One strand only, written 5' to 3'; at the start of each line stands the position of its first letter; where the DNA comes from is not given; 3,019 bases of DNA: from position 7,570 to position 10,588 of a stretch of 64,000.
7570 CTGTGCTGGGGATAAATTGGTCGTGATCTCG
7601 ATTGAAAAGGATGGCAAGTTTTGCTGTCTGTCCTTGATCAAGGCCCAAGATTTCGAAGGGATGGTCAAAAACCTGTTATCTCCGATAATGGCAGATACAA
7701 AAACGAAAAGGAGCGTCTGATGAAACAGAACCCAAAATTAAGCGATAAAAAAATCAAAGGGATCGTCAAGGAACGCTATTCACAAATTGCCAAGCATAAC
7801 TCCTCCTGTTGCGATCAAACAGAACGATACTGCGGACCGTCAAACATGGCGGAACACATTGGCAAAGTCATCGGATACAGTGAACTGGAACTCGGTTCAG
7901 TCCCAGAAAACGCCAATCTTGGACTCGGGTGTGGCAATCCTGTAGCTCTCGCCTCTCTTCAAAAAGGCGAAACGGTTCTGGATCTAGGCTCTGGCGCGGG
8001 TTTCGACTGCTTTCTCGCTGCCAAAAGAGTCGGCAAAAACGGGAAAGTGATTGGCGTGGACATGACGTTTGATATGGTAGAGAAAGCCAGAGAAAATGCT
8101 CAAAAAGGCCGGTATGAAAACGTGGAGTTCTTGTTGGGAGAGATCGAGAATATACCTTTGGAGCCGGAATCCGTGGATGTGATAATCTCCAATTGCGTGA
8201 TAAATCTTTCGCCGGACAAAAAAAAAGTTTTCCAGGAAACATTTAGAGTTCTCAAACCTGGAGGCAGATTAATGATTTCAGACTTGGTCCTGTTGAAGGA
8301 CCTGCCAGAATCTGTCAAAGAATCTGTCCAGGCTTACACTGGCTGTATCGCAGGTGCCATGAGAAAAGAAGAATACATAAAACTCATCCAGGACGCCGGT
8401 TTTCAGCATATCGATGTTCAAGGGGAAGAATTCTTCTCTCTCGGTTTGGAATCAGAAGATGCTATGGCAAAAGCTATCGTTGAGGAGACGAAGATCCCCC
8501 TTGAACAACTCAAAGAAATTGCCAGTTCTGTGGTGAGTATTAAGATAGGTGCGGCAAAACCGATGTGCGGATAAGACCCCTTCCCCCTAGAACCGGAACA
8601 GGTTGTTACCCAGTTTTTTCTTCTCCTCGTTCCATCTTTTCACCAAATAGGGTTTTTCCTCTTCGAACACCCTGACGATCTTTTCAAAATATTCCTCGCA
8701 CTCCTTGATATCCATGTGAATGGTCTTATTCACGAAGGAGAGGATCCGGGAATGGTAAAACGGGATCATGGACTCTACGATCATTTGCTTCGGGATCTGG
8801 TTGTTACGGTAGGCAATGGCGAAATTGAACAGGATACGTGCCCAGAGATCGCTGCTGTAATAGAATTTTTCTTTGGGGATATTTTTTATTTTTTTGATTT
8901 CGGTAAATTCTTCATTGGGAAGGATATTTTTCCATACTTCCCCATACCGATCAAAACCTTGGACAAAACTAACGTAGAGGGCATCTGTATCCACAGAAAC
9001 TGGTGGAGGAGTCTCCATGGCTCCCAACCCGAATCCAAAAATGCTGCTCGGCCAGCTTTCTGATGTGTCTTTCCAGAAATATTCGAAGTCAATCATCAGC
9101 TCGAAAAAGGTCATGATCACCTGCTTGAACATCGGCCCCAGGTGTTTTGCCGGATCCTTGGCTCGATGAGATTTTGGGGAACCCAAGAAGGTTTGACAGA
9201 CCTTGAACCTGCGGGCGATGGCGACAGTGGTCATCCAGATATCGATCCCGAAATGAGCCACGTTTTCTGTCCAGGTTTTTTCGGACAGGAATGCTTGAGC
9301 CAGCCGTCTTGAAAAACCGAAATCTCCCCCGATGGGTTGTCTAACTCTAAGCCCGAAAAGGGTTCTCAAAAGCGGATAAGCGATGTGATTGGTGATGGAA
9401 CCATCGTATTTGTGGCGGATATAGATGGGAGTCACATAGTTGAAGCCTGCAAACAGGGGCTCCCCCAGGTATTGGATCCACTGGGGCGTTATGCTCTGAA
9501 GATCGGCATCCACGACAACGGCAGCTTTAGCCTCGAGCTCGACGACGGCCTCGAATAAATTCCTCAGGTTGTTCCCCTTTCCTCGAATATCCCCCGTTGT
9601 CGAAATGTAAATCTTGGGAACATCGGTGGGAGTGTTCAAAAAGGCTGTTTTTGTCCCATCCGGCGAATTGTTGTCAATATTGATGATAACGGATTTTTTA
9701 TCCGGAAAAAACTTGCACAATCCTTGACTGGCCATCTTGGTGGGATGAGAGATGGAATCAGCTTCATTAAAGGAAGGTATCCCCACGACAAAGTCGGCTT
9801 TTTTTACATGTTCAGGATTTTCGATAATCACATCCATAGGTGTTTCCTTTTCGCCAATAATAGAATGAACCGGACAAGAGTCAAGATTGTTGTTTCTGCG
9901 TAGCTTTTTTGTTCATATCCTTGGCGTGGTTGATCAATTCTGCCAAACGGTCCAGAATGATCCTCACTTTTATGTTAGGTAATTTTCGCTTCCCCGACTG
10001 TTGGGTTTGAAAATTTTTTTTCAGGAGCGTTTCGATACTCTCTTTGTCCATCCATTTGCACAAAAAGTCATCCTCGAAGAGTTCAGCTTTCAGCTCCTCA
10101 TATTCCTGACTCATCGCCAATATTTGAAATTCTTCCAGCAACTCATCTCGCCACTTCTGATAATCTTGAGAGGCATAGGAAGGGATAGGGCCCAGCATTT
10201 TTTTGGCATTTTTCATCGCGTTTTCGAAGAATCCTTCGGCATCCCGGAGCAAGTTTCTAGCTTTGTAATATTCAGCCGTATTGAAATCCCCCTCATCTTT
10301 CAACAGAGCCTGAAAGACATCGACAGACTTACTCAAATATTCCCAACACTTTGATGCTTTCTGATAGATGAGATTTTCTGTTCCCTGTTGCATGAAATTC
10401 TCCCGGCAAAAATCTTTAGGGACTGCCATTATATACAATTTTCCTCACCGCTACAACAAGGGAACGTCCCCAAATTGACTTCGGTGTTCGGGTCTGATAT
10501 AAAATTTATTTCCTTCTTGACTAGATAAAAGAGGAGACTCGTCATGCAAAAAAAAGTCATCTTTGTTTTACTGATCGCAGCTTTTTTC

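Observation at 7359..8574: AbrB/SpoVT-fold protein with vicinal cysteine pairs translationally coupled to arsM: candidate non-ArsR arsenite-responsive regulator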

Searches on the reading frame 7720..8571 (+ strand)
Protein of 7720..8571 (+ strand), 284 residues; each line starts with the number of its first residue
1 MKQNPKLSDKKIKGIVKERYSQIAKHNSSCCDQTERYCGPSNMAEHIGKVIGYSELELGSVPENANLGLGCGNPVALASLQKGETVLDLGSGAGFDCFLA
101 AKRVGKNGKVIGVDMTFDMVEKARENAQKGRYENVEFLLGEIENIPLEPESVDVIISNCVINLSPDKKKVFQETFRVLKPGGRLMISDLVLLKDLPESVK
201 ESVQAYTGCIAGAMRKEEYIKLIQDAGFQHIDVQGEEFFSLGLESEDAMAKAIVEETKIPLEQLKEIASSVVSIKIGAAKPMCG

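Call 3: search_protein_families(library=pfam, proteins=[window:7720-8571:+], max_evalue=1)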
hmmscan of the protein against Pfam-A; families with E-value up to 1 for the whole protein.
window:7720-8571:+ (284 aa): 24 families
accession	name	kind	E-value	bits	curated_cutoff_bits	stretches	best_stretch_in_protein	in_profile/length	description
PF13847.12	Methyltransf_31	-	2.1e-44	151.2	27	1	81-227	2-145/145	Methyltransferase domain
PF13649.12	Methyltransf_25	-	4.6e-23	82.2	27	1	86-182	1-97/97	Methyltransferase domain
PF08241.18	Methyltransf_11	-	2.5e-22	79.7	21.2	1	87-186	1-95/95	Methyltransferase domain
PF01209.24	Ubie_methyltran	-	3.1e-20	73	20.1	1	79-187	44-152/233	ubiE/COQ5 methyltransferase family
PF08242.18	Methyltransf_12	-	1.1e-13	52.1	30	1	87-184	1-98/98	Methyltransferase domain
PF01135.25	PCMT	-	2.3e-11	44.3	20.3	1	77-186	68-171/210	Protein-L-isoaspartate(D-aspartate) O-methyltransferase (PCMT)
PF13489.12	Methyltransf_23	-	4.4e-11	43.2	27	1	77-229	17-160/164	Methyltransferase domain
PF06325.19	PrmA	-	6.4e-09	36.2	22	1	80-222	159-291/296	Ribosomal protein L11 methyltransferase (PrmA)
PF05175.20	MTS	-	3.2e-08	33.8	23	1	78-186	25-138/170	Methyltransferase small domain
PF13679.12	Methyltransf_32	-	1.2e-05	25.8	27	1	81-156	24-106/143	Methyltransferase domain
PF05148.21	Methyltransf_8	-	1.4e-05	25.6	27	1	140-189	111-159/219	Hypothetical methyltransferase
PF00891.24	Methyltransf_2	-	1.4e-05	25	22.3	1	79-229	59-210/210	O-methyltransferase domain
PF02353.26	CMAS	-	1.6e-05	24.8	27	1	78-193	58-171/273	Mycolic acid cyclopropane synthetase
PF20922.3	Anamorsin_N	-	4.8e-05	23.6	27.1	1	141-193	41-94/163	Anamorsin, N-terminal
PF01170.24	UPF0020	-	7.8e-05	22.9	22.3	1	106-158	75-128/197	RMKL-like, methyltransferase domain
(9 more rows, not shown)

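Call 4: search_protein_families(library=ncbifam, proteins=[window:7720-8571:+], max_evalue=1)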
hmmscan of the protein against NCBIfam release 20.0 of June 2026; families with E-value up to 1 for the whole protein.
window:7720-8571:+ (284 aa): 88 families (the best 25 are shown)
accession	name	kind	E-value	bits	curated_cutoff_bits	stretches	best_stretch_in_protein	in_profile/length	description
NF008823.0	PRK11873.1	subfamily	1.1e-106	356.2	263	1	9-282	4-269/272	arsenite methyltransferase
NF041537.1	ArsM_AhpD_UU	exception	1.2e-56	192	510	1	9-258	10-252/345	arsenite methyltransferase/AhpD domain selenoprotein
NF047649.1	MTase_UXPK_star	exception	5.8e-55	186.3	460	1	9-234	10-229/283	methyltransferase/UXPK-star double selenoprotein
NF041536.1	ArsM_DUF2284_UU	exception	7.8e-52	176.1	575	1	9-240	10-234/459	arsenite methyltransferase/DUF2284 domain selenoprotein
NF040538.1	methyl_ArsM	equivalog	3e-43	148.3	500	2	146-234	165-256/356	arsinothricin biosynthesis methyltransferase ArsM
NF038099.1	AsSugarArsM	exception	2.5e-32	112.3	400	1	65-241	41-226/321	arsenosugar biosynthesis arsenite methyltransferase ArsM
NF045667.1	MTase_DVU1556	equivalog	3.9e-29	101.6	155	1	75-231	15-163/213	DVU_1556 family methyltransferase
NF040539.1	AST_met_ArsM_2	exception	5e-29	101.9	240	1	84-234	58-211/262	putative arsinothricin biosynthesis methyltransferase ArsM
NF001244.0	PRK00216.1-5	equivalog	1e-18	67.5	216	1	78-207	44-172/236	bifunctional demethylmenaquinone methyltransferase/2-methoxy-6-polyprenyl-1,4-benzoquinol methylase UbiE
TIGR02072.1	BioC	equivalog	4.9e-18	65.8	184.95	1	83-234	35-177/244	malonyl-ACP O-methyltransferase BioC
NF052510.1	methyltran_MpqE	exception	5.7e-17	61.9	335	1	75-185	39-150/234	methyl-plastoquinone biosynthesis methyltransferase MpqE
TIGR01934.1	MenG_MenH_UbiE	subfamily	9.1e-17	61.1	158.35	1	77-193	34-148/223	ubiquinone/menaquinone biosynthesis methyltransferase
NF001240.0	PRK00216.1-1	equivalog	2.1e-16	59.8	378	1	75-205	56-185/251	bifunctional demethylmenaquinone methyltransferase/2-methoxy-6-polyprenyl-1,4-benzoquinol methylase UbiE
NF043040.1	corrin_prot_MT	hypoth_equivalog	2.6e-16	59.7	180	1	80-194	39-155/216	corrinoid protein-associated methyltransferase CpaM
NF001243.0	PRK00216.1-4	equivalog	9e-16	57.9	235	1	79-186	44-151/237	demethylmenaquinone methyltransferase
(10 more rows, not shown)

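Call 47: search_solved_structures(query=window:7720-8571:+, max_evalue=1e-20, show_alignments=1)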
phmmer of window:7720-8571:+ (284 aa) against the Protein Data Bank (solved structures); distinct sequences matched with E-value up to 1e-20: 5.
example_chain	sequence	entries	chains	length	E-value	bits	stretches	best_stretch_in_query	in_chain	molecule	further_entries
5evj_A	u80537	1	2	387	4.8e-34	121.4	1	67-239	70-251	Arsenite methyltransferase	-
4kw7_A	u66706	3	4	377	2.4e-31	112.6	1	69-231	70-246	Arsenic methyltransferase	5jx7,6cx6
4fr0_A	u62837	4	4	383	2.5e-31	112.5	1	69-231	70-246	Arsenic methyltransferase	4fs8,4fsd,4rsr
5eg5_A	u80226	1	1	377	2.9e-30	109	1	70-231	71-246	Arsenic methyltransferase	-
8xt7_A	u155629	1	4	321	4e-28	102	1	70-228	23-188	Arsenite methyltransferase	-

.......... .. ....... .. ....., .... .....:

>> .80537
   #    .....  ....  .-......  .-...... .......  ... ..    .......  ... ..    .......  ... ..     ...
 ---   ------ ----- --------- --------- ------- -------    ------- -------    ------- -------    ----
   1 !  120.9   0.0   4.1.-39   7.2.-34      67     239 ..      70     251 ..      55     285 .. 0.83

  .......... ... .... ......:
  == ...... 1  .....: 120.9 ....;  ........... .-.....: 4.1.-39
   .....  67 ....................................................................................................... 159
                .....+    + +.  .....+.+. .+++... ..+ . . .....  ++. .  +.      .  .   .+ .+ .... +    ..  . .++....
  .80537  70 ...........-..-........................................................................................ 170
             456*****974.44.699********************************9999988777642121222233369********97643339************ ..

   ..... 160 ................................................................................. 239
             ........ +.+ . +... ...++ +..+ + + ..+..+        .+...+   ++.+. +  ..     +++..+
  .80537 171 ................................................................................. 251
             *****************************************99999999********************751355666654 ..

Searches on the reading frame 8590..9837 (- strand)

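Call 3: search_protein_families(library=pfam, proteins=[window:8590-9837:-], max_evalue=1)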
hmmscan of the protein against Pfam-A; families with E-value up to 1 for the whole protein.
window:8590-9837:- (416 aa): 4 families
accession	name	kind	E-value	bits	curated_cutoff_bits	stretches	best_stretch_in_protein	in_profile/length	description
PF21969.2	MGS_GT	-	1.8e-06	28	27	1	86-228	75-221/239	Mannosylglycerate synthase, GT domain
PF00535.33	Glycos_transf_2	-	0.00045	20.6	23.3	1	18-151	2-127/168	Glycosyl transferase family 2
PF25615.1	PhiKZ_gp85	-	0.088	13.1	27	1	354-390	49-84/145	Bacteriophage PhiKZ vertex-binding protein gp85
PF14363.11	AAA_assoc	-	0.12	13.2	26.4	1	355-409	6-60/96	Domain associated at C-terminal with AAA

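Call 4: search_protein_families(library=ncbifam, proteins=[window:8590-9837:-], max_evalue=1)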
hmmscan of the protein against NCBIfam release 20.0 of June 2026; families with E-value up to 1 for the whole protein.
window:8590-9837:- (416 aa): 3 families
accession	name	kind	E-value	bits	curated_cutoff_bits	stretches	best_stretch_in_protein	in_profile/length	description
NF010496.0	PRK13915.1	equivalog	4.9e-12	45.5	262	1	16-246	33-266/307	glucosyl-3-phosphoglycerate synthase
NF041865.1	EpsU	equivalog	0.002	17.2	700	1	11-131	36-150/394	exopolysaccharide biosynthesis GT2 family glycosyltransferase EpsU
NF010465.0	PRK13890.1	equivalog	0.035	14.2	96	1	382-408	89-115/121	conjugal transfer protein TrbA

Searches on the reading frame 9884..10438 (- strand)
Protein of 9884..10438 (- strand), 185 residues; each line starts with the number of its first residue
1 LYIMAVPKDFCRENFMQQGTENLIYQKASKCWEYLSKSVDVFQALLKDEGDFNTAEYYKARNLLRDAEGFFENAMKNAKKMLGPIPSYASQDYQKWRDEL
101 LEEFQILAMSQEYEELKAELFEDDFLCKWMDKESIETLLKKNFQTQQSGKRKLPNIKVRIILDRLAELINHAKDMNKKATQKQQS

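Call 3: search_protein_families(library=pfam, proteins=[window:9884-10438:-], max_evalue=1)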
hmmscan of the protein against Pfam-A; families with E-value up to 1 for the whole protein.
window:9884-10438:- (185 aa): 2 families
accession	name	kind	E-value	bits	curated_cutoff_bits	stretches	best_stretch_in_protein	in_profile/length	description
PF09606.15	Med15_N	-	0.052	13.7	24.1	0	21-38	37-54/72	ARC105/Med15 mediator subunit N-terminal KIX domain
PF20203.3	DUF6565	-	0.24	12.2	24.5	1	87-136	22-71/86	Domain of unknown function (DUF6565)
